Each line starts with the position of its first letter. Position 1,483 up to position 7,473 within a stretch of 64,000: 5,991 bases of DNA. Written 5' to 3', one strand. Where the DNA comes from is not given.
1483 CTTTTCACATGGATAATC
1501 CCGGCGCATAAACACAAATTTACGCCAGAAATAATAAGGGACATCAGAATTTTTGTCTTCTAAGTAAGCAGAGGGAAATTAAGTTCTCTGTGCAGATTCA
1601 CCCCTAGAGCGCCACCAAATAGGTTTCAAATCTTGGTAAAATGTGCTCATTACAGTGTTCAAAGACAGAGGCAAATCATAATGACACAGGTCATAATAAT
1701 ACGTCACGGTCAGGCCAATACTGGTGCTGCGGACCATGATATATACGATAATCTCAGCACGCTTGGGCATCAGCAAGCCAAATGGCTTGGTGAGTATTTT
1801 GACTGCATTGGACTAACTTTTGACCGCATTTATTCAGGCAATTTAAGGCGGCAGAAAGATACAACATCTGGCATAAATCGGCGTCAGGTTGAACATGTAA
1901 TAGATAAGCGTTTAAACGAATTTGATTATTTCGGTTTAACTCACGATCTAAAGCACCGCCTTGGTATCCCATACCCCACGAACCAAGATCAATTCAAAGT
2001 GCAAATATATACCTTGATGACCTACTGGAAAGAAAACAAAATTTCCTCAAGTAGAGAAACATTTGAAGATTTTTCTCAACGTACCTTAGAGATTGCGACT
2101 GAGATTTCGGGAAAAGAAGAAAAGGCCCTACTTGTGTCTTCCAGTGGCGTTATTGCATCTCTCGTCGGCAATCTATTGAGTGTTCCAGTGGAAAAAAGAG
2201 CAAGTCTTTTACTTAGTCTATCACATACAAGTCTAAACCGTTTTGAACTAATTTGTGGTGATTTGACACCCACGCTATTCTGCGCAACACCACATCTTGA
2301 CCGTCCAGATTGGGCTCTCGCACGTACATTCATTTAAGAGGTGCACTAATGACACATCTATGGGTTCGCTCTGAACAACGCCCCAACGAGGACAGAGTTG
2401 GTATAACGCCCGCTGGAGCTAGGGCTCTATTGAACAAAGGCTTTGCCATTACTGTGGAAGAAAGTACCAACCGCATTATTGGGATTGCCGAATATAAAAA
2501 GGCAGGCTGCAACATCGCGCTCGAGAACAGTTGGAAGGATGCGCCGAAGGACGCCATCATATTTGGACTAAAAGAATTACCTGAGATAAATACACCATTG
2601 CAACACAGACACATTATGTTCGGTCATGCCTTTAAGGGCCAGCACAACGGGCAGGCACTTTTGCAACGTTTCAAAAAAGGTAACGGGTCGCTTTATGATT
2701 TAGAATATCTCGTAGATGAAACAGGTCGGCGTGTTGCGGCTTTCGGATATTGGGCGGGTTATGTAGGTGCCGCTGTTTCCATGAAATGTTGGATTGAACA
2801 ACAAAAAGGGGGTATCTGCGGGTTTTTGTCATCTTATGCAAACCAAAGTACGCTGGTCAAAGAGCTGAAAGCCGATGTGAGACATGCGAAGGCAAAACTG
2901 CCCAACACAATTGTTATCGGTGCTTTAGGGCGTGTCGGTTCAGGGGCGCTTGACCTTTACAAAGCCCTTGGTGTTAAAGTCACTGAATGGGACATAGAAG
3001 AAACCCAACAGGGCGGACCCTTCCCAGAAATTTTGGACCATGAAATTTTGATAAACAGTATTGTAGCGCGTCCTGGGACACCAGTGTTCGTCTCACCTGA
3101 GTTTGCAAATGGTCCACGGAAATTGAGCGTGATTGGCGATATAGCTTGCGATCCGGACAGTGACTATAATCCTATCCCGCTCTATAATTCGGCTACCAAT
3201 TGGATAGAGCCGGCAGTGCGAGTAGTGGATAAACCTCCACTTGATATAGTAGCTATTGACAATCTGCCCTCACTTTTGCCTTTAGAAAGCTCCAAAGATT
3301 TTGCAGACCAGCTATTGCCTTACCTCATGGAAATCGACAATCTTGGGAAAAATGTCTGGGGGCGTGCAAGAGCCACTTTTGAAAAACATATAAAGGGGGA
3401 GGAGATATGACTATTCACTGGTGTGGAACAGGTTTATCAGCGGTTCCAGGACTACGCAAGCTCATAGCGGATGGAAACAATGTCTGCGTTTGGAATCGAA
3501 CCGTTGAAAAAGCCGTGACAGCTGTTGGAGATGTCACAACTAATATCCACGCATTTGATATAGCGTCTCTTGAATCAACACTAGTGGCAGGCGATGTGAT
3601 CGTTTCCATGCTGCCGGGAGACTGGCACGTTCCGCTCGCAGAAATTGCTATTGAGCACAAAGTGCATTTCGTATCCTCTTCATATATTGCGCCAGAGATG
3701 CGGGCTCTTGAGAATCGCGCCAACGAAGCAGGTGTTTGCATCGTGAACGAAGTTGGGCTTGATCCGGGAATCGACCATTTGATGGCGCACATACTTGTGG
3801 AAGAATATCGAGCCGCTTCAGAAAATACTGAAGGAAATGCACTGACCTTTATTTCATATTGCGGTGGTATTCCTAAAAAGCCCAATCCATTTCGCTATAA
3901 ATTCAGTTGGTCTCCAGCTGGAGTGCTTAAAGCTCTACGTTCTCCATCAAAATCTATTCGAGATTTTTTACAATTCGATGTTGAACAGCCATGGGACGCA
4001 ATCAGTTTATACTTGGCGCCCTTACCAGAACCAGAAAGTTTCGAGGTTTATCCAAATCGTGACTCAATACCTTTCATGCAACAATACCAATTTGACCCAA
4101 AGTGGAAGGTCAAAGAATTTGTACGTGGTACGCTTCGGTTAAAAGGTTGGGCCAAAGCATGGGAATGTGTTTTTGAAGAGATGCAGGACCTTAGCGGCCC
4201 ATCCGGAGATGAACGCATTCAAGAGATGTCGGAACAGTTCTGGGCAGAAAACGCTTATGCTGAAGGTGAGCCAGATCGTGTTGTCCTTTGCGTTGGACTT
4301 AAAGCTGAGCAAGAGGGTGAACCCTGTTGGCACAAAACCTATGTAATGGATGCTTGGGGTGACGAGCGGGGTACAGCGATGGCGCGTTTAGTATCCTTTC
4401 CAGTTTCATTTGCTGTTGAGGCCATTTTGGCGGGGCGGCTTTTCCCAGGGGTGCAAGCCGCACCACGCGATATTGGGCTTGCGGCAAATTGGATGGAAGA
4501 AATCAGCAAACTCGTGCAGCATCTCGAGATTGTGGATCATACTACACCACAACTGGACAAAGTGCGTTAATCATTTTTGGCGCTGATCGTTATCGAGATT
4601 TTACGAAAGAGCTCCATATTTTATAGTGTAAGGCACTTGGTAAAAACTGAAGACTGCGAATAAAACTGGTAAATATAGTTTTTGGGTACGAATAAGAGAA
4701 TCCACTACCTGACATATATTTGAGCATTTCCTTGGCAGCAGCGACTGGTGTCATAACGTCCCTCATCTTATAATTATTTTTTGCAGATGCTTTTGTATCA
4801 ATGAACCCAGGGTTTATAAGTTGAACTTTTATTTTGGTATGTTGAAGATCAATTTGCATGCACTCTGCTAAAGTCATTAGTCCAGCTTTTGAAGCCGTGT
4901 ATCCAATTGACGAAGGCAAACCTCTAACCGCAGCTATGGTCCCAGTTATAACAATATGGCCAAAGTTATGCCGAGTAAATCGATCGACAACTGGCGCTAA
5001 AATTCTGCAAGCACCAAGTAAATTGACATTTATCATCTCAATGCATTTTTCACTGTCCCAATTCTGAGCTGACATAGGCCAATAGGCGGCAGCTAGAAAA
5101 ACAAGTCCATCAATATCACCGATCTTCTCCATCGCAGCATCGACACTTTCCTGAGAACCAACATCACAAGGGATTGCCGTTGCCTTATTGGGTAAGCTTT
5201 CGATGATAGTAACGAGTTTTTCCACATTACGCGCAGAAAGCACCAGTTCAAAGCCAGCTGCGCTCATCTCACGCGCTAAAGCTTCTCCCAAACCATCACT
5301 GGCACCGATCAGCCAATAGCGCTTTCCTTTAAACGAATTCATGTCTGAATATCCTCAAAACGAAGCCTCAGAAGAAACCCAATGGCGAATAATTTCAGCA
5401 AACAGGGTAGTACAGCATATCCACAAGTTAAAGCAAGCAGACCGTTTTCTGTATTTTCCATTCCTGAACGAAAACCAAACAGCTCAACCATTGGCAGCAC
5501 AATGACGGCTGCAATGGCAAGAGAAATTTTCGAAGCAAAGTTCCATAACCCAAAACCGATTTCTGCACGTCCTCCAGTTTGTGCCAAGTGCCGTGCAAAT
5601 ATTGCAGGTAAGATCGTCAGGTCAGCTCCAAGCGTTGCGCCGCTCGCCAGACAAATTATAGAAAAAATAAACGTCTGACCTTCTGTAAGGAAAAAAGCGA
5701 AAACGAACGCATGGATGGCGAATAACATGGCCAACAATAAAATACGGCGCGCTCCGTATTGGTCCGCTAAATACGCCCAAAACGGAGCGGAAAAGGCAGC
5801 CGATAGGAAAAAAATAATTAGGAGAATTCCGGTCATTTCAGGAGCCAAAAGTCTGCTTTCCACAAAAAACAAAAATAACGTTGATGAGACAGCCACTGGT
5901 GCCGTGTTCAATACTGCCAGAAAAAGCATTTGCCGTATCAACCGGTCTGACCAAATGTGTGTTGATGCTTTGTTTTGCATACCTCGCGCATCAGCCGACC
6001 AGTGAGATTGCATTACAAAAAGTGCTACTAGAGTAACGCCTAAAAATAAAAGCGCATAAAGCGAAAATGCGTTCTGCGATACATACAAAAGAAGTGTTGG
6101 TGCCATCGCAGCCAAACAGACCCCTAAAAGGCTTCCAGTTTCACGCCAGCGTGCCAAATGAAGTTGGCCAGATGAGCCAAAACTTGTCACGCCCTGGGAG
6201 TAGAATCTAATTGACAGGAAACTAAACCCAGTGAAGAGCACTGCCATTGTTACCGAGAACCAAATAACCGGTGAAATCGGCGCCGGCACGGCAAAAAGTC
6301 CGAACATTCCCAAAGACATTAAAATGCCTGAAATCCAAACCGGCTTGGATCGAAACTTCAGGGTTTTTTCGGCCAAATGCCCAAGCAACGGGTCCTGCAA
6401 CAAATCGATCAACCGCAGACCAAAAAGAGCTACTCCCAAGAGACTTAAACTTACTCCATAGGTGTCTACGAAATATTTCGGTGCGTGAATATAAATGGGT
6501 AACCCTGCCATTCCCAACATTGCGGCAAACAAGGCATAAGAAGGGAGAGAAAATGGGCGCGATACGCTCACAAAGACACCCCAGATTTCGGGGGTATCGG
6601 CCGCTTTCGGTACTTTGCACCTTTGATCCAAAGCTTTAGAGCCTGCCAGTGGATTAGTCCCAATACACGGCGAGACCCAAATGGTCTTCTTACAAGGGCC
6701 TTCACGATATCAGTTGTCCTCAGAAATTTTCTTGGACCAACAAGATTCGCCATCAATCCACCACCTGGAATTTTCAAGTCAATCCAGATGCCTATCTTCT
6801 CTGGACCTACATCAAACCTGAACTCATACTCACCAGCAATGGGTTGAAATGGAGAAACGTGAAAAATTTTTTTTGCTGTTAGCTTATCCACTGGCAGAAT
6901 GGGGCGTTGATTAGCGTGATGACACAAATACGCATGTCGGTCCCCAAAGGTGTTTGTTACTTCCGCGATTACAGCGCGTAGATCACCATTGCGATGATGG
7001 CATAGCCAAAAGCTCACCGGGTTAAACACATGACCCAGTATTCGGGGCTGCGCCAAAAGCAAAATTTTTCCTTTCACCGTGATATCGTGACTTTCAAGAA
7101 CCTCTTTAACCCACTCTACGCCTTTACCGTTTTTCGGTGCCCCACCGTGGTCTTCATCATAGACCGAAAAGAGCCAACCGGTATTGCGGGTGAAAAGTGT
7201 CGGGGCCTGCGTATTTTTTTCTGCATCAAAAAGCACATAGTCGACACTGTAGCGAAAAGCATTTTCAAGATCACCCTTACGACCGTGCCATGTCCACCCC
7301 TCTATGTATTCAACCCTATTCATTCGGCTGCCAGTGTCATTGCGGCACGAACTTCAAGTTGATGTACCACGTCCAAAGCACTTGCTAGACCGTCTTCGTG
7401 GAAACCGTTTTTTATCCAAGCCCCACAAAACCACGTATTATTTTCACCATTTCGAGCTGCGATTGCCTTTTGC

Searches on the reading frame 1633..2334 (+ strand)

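Call 76: search_protein_families(library=pfam, proteins=[window:1633-2334:+], max_evalue=0.00001)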
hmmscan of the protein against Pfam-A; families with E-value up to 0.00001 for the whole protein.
window:1633-2334:+ (234 aa): 1 family
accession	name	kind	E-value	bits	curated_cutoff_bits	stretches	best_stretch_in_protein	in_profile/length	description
PF00300.27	His_Phos_1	-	7.6e-19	68.6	21.7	1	20-206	1-181/194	Histidine phosphatase superfamily (branch 1)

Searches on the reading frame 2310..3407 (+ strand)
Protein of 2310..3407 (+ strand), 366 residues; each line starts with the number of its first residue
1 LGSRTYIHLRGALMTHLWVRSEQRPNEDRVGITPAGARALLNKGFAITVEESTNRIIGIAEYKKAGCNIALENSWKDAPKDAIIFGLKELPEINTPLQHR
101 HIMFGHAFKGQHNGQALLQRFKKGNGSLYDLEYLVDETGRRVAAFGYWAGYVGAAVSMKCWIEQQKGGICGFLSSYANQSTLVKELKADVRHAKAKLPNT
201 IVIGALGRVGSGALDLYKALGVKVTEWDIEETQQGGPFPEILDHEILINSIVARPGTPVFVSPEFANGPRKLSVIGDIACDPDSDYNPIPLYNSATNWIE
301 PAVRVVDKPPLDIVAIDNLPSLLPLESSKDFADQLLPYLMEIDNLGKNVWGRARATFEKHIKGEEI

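Call 76: search_protein_families(library=pfam, proteins=[window:2310-3407:+], max_evalue=0.00001)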
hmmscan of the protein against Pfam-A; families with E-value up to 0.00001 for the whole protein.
window:2310-3407:+ (366 aa): 1 family
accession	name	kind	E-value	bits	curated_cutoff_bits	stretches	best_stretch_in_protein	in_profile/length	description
PF05222.21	AlaDh_PNT_N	-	2.5e-25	89.7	30.4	1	18-151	1-135/136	Alanine dehydrogenase/PNT, N-terminal domain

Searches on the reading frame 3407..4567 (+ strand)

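Call 76: search_protein_families(library=pfam, proteins=[window:3407-4567:+], max_evalue=0.00001)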
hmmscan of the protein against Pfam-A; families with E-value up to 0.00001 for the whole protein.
window:3407-4567:+ (387 aa): 2 families
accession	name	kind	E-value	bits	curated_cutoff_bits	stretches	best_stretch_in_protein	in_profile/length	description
PF16653.10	Sacchrp_dh_C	-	3e-39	136.2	31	1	117-365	1-259/265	Saccharopine dehydrogenase C-terminal domain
PF03435.24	Sacchrp_dh_NADP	-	5.9e-11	43.2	25.1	1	7-113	5-129/129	Saccharopine dehydrogenase NADP binding domain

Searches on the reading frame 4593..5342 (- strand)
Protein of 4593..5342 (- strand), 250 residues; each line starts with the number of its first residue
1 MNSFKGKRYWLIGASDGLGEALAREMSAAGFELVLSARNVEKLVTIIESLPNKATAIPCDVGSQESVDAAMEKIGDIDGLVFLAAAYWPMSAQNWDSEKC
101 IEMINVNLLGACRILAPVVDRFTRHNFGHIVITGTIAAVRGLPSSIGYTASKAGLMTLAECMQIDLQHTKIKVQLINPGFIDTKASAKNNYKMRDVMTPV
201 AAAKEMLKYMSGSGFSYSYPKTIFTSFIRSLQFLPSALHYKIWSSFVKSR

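Call 76: search_protein_families(library=pfam, proteins=[window:4593-5342:-], max_evalue=0.00001)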
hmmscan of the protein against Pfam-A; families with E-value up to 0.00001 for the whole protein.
window:4593-5342:- (250 aa): 3 families
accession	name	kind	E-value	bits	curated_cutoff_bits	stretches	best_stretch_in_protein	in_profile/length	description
PF00106.31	adh_short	-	2.3e-36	125.6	26.6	1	11-190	5-191/195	short chain dehydrogenase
PF13561.12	adh_short_C2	-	1.9e-27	96.8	27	1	13-197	1-194/236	Enoyl-(Acyl carrier protein) reductase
PF08659.16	KR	-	2.1e-09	38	22.6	1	9-162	3-163/180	KR domain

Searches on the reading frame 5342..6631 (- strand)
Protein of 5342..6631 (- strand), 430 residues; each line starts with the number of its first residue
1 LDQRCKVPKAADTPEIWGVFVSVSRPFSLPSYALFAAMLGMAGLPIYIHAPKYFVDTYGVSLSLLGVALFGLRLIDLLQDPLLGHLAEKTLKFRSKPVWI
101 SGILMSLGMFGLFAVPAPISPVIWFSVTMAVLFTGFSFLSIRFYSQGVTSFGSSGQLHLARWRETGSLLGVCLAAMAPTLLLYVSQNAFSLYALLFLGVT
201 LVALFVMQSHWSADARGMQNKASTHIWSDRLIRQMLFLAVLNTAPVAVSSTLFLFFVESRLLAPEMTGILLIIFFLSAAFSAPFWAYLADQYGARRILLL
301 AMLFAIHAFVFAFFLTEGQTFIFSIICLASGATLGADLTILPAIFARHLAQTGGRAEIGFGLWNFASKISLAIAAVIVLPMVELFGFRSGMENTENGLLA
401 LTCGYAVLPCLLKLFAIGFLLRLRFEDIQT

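Call 76: search_protein_families(library=pfam, proteins=[window:5342-6631:-], max_evalue=0.00001)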
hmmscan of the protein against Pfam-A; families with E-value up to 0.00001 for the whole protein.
window:5342-6631:- (430 aa): 2 families
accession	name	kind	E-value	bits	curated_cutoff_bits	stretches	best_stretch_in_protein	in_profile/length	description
PF13347.12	MFS_2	-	3e-47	161.6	27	1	33-424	5-424/427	MFS/sugar transport protein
PF07690.21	MFS_1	-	1.7e-09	37.5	33.4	1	236-389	2-152/347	Major Facilitator Superfamily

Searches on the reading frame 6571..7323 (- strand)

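Call 76: search_protein_families(library=pfam, proteins=[window:6571-7323:-], max_evalue=0.00001)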
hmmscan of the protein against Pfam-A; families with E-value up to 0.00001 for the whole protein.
window:6571-7323:- (251 aa): 1 family
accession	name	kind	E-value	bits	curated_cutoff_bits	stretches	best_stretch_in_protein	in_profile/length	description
PF07103.16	DUF1365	-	6.6e-67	226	25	1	7-242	2-233/235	Protein of unknown function (DUF1365)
